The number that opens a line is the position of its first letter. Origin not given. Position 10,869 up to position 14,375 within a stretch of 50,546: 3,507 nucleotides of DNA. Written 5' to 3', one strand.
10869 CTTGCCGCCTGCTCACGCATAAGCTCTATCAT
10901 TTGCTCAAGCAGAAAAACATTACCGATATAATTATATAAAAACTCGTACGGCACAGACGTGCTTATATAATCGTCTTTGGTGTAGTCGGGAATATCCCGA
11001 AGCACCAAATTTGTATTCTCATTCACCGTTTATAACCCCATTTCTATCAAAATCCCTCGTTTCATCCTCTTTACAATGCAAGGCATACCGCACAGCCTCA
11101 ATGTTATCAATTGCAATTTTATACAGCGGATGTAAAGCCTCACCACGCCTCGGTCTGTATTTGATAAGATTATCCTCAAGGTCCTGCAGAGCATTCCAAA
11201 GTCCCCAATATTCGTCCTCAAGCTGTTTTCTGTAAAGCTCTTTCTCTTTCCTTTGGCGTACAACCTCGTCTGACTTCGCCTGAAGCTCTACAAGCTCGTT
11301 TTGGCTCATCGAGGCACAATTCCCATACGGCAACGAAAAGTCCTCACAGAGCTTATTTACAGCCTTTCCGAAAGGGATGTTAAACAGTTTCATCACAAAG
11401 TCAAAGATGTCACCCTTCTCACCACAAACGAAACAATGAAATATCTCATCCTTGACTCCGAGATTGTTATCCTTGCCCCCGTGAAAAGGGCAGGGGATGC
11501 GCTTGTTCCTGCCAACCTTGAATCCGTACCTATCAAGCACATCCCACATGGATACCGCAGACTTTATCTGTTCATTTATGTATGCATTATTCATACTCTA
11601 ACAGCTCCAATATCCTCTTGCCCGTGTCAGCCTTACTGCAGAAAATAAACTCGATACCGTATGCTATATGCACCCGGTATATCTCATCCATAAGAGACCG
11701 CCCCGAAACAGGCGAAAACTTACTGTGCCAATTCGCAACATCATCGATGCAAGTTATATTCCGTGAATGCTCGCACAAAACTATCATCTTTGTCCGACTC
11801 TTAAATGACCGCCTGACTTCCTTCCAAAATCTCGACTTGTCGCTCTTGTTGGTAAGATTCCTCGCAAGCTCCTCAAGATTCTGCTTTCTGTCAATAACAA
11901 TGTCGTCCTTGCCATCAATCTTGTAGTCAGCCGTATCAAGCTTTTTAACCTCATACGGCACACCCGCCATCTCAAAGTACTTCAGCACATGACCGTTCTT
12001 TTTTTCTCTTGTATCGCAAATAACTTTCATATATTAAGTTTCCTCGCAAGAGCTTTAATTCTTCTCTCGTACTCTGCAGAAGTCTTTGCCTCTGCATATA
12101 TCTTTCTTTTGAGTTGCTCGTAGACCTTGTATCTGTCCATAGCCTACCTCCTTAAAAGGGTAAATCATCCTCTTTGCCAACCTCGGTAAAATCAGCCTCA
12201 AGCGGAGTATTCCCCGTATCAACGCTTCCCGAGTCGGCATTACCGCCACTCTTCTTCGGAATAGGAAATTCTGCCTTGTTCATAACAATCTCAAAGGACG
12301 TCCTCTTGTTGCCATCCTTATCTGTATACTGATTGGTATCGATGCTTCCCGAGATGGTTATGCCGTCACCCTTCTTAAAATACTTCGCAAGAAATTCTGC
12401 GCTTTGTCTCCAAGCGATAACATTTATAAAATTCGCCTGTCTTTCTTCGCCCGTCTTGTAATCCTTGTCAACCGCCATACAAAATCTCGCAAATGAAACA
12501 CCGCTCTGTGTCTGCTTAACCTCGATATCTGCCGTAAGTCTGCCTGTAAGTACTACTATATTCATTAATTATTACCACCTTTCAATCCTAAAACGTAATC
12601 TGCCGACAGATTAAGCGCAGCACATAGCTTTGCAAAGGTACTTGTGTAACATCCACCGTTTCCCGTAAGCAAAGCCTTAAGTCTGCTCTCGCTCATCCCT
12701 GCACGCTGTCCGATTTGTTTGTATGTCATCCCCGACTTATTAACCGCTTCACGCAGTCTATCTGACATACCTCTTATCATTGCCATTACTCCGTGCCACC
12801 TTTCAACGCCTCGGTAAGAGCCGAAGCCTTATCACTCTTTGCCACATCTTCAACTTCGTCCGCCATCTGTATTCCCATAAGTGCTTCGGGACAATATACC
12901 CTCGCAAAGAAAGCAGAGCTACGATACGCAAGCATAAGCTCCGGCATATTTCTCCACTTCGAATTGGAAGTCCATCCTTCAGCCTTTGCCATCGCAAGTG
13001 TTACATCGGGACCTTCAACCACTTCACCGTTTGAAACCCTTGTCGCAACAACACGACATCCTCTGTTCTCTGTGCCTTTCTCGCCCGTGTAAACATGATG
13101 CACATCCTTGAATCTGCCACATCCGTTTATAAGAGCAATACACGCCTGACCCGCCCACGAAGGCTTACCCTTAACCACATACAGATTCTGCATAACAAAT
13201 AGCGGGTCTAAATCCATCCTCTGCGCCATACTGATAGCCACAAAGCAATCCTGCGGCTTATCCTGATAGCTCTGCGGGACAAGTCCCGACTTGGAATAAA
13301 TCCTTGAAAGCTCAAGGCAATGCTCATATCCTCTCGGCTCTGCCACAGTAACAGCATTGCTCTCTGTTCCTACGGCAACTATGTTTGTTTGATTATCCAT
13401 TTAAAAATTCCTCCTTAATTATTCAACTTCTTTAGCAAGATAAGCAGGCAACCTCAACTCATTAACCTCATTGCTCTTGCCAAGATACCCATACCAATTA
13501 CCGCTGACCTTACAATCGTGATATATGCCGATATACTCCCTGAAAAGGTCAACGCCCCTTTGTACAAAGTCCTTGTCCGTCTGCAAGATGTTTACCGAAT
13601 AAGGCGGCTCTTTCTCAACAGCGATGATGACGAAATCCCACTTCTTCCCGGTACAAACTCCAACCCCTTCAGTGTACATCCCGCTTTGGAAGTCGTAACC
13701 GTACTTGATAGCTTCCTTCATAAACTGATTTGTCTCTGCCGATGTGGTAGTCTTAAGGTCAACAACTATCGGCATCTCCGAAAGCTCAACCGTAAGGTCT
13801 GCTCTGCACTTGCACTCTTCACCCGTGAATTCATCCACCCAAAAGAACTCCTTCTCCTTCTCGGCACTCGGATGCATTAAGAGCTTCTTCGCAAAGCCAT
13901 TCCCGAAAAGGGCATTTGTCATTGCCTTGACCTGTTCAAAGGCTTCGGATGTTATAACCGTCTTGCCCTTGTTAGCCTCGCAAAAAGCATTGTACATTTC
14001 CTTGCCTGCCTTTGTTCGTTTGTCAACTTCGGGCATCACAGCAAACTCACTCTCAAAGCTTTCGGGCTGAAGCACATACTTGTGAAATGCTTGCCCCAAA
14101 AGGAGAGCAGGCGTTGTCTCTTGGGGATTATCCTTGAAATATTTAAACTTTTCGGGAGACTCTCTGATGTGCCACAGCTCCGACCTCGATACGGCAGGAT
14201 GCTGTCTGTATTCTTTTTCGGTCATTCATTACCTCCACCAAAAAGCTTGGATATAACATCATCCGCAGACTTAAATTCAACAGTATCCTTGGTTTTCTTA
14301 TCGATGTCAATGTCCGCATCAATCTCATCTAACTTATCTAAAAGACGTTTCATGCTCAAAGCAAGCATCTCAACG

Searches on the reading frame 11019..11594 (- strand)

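Call 14: search_protein_families(library=phrogs, proteins=[window:11019-11594:-], max_evalue=0.00001)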
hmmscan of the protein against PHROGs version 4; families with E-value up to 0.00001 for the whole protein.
window:11019-11594:- (191 aa): 7 families
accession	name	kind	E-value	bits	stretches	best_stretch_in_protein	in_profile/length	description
phrog_11992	-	unknown function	1.7e-32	114.1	1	8-179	5-164/177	-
phrog_6444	-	DNA, RNA and nucleotide metabolism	8.4e-15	55.6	1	8-126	11-132/577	DNA primase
phrog_510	-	DNA, RNA and nucleotide metabolism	1.5e-13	51.4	1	12-142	22-147/667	DNA primase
phrog_47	-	DNA, RNA and nucleotide metabolism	2.5e-11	43.9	1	15-88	23-110/947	DNA primase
phrog_18097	-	DNA, RNA and nucleotide metabolism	9.8e-11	42.6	1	5-86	5-90/199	DNA primase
phrog_26824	-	unknown function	5.6e-07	29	1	23-107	18-104/868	-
phrog_360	-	DNA, RNA and nucleotide metabolism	6.3e-07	30.6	1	30-80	29-81/133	DNA primase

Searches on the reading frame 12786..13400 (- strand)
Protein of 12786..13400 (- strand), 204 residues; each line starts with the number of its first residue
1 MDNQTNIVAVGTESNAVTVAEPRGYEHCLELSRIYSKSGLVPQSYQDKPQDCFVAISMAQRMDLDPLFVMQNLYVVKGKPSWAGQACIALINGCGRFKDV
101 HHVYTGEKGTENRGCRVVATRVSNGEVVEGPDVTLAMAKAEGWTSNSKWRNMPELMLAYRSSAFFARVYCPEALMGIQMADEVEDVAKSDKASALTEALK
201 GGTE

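Call 14: search_protein_families(library=phrogs, proteins=[window:12786-13400:-], max_evalue=0.00001)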
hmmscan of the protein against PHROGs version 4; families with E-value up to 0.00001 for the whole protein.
window:12786-13400:- (204 aa): 2 families
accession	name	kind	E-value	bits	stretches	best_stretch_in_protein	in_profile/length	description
phrog_561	-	DNA, RNA and nucleotide metabolism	1.1e-59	204.4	1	8-190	285-475/633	RecT-like ssDNA annealing protein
phrog_4171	-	DNA, RNA and nucleotide metabolism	8.4e-15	56.3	1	26-192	41-217/392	RecT-like ssDNA annealing protein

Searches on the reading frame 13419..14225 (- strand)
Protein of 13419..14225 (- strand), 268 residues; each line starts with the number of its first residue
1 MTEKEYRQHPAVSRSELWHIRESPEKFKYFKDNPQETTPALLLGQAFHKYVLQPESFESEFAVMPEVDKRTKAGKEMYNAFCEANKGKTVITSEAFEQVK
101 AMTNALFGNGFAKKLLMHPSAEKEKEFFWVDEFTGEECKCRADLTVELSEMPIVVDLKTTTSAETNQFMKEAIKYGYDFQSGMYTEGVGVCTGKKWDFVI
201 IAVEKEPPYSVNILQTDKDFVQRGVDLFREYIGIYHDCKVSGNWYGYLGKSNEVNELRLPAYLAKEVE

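Call 14: search_protein_families(library=phrogs, proteins=[window:13419-14225:-], max_evalue=0.00001)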
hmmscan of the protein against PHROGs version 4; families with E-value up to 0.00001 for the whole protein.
window:13419-14225:- (268 aa): 4 families
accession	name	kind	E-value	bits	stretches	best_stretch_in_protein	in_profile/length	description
phrog_412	-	DNA, RNA and nucleotide metabolism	3e-74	251.9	1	1-266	144-409/440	exonuclease VIII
phrog_607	-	DNA, RNA and nucleotide metabolism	3.6e-35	122.5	1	6-244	588-856/883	exonuclease VII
phrog_1227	-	DNA, RNA and nucleotide metabolism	3e-14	53.9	1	35-238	45-235/268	exonuclease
phrog_28222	-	DNA, RNA and nucleotide metabolism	1.1e-07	31.4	1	86-244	764-921/941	exonuclease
